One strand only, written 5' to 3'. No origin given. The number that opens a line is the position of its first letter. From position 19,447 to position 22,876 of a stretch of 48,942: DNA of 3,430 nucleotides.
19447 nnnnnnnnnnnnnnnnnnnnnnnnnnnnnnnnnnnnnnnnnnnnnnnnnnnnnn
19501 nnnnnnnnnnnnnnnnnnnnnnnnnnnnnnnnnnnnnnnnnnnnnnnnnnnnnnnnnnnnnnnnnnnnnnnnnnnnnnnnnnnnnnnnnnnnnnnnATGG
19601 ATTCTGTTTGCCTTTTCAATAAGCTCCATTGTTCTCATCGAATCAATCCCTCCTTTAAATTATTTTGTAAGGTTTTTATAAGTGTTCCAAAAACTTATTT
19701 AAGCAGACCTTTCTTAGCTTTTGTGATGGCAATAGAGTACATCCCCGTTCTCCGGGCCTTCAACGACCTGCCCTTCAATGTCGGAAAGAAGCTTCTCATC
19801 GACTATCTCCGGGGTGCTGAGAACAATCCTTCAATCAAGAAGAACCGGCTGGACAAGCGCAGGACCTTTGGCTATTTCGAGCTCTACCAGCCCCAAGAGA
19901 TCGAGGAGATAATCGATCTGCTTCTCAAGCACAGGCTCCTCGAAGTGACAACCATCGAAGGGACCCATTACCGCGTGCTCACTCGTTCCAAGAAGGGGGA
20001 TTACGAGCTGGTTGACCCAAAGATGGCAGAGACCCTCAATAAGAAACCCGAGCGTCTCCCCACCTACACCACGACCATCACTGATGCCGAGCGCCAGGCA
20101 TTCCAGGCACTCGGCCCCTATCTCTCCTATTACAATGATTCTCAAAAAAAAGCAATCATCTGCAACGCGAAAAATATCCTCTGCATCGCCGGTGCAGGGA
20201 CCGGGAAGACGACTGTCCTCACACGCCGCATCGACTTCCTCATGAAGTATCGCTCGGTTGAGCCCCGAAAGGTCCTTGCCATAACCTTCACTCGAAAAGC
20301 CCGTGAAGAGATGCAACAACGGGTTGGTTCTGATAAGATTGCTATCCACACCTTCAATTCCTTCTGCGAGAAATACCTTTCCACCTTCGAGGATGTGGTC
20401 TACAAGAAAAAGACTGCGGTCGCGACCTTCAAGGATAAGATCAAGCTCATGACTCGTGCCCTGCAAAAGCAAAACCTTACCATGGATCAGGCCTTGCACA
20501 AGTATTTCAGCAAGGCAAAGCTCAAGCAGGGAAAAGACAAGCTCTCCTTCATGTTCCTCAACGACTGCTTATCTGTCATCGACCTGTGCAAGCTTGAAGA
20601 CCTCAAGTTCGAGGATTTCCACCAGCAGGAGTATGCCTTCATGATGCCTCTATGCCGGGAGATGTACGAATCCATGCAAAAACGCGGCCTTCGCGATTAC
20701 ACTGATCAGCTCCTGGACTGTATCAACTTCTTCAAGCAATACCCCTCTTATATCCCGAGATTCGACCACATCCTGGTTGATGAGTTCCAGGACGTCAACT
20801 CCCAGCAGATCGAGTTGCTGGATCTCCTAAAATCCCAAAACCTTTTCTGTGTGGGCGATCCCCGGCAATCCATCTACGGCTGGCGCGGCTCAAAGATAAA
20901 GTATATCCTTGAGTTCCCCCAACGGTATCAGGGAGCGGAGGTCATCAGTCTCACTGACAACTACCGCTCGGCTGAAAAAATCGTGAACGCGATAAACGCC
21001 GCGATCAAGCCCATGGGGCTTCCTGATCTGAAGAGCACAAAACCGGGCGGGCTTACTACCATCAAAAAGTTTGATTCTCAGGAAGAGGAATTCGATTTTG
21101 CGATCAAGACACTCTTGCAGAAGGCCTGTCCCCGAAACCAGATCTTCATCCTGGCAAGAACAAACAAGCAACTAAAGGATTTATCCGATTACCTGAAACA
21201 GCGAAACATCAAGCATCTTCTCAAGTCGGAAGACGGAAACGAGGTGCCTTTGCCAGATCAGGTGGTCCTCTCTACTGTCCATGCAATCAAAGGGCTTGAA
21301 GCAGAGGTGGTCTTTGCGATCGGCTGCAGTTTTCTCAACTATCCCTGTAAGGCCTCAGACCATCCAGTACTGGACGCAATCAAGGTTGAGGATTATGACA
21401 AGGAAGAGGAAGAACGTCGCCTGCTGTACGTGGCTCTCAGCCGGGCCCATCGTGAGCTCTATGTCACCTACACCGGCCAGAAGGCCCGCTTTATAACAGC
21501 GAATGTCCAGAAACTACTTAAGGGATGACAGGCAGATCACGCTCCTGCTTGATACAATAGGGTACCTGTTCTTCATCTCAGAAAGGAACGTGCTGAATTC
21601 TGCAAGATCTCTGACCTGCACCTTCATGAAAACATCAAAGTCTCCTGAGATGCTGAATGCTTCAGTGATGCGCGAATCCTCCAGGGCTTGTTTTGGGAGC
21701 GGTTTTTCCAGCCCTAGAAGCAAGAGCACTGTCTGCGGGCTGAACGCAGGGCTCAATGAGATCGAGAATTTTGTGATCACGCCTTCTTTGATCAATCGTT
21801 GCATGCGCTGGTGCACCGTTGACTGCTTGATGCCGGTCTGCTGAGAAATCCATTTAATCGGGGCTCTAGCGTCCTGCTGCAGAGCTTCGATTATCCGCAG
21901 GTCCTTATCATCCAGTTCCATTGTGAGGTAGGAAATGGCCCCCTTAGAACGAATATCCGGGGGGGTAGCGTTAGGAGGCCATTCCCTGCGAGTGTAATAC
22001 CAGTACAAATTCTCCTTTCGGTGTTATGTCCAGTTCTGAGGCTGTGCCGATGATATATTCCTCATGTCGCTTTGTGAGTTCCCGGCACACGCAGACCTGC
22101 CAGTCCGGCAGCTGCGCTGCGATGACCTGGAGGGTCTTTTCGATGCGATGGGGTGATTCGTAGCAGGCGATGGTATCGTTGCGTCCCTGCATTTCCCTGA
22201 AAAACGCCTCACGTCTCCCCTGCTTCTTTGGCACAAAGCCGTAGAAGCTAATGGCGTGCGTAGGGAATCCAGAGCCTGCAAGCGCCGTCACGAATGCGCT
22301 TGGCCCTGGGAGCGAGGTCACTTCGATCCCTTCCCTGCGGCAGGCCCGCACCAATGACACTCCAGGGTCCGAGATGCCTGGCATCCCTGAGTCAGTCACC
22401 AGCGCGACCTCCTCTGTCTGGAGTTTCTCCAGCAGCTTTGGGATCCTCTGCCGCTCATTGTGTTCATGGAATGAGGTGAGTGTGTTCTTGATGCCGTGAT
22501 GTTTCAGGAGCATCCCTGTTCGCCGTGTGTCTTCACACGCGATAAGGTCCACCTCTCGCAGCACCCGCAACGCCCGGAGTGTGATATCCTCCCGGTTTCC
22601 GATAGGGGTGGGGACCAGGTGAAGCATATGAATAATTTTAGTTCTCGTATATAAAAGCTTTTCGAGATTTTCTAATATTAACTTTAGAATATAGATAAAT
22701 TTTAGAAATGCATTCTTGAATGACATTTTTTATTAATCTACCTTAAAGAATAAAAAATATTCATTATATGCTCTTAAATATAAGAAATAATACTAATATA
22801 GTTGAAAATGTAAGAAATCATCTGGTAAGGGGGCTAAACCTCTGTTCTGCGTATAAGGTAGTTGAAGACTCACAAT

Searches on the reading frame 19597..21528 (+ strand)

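Call 17: search_protein_families(library=pfam, proteins=[window:19597-21528:+], max_evalue=0.00001)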
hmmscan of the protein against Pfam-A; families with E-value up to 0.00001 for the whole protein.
window:19597-21528:+ (643 aa): 7 families
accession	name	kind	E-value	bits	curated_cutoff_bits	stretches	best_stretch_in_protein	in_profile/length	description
PF00580.27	UvrD-helicase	-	1.3e-54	186.1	23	1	180-444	2-270/271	UvrD/REP helicase N-terminal domain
PF13361.12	UvrD_C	-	7.2e-28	98.4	25.6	2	542-626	273-348/350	UvrD-like helicase C-terminal domain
PF13245.12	AAA_19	-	1.8e-24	86.8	25.1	1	183-428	1-132/134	AAA domain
PF13538.12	UvrD_C_2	-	1.5e-10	41.2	27.4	0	592-623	20-51/52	UvrD-like helicase C-terminal domain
PF09382.16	RQC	-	4.9e-07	30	23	1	61-133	24-92/114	RQC domain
PF01443.25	Viral_helicase1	-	6.6e-07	29.8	21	0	384-622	52-225/228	Viral superfamily 1 RNA helicase core domain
PF13604.12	AAA_30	-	1.1e-06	29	27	0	179-253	2-76/191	AAA domain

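Call 75: search_protein_families(library=ncbifam, proteins=[window:19597-21528:+], max_evalue=0.001)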
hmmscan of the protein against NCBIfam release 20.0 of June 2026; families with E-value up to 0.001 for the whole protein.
window:19597-21528:+ (643 aa): 20 families
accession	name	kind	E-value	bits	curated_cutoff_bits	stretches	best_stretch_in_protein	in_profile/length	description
TIGR01073.1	pcrA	equivalog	4.2e-67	227.1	911.2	2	177-539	3-370/725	DNA helicase PcrA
NF008743.0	PRK11773.1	equivalog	2.2e-60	204.9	965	2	176-538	7-372/720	DNA helicase II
TIGR01075.1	uvrD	equivalog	5.3e-56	190.3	1144.45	2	177-471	3-293/715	DNA helicase II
NF008276.0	PRK11054.1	equivalog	4.4e-53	180.8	543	2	268-635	315-672/684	DNA helicase IV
TIGR01074.1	rep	equivalog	1.2e-48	165.9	951.45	2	180-472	3-292/668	DNA helicase Rep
NF008172.0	PRK10919.1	equivalog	8.1e-36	123.4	1168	2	180-470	4-291/673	DNA helicase Rep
NF010485.0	PRK13909.1-2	equivalog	1.9e-32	112.4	650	2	388-542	331-502/909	RecB-like helicase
TIGR00609.1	recB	equivalog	1.4e-29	102.9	696.05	2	263-469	243-454/1175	exodeoxyribonuclease V subunit beta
TIGR02785.1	addA_Gpos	equivalog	5.7e-29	100.6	707.65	2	384-470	384-480/1234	helicase-exonuclease AddAB subunit AddA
NF010487.0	PRK13909.1-4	equivalog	1.5e-21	76.4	759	2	388-543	327-505/924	RecB-like helicase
TIGR02784.1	addA_alphas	equivalog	1.9e-21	76.2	860.75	2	192-243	11-61/1138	double-strand break repair helicase AddA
NF041464.1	HelD_BACSU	equivalog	9.9e-12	43.6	419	1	258-635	426-773/779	RNA polymerase recycling motor HelD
NF008128.0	PRK10876.1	equivalog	1.1e-11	43.2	1697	1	388-474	377-465/1181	exodeoxyribonuclease V subunit beta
NF010486.0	PRK13909.1-3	equivalog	3.5e-09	35.3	1109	1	390-471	332-424/921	RecB-like helicase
NF010484.0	PRK13909.1-1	equivalog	2.7e-07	28.8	1074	1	197-244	11-57/945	RecB-like helicase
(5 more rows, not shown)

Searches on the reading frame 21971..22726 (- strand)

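Call 74: search_protein_families(library=pfam, proteins=[window:21971-22726:-], max_evalue=0.00001)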
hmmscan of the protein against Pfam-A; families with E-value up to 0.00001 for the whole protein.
window:21971-22726:- (251 aa): 1 family
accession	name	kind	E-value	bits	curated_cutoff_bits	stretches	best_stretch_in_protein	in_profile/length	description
PF00590.25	TP_methylase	-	7.6e-36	124.5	27.8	1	34-233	1-212/212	Tetrapyrrole (Corrin/Porphyrin) Methylases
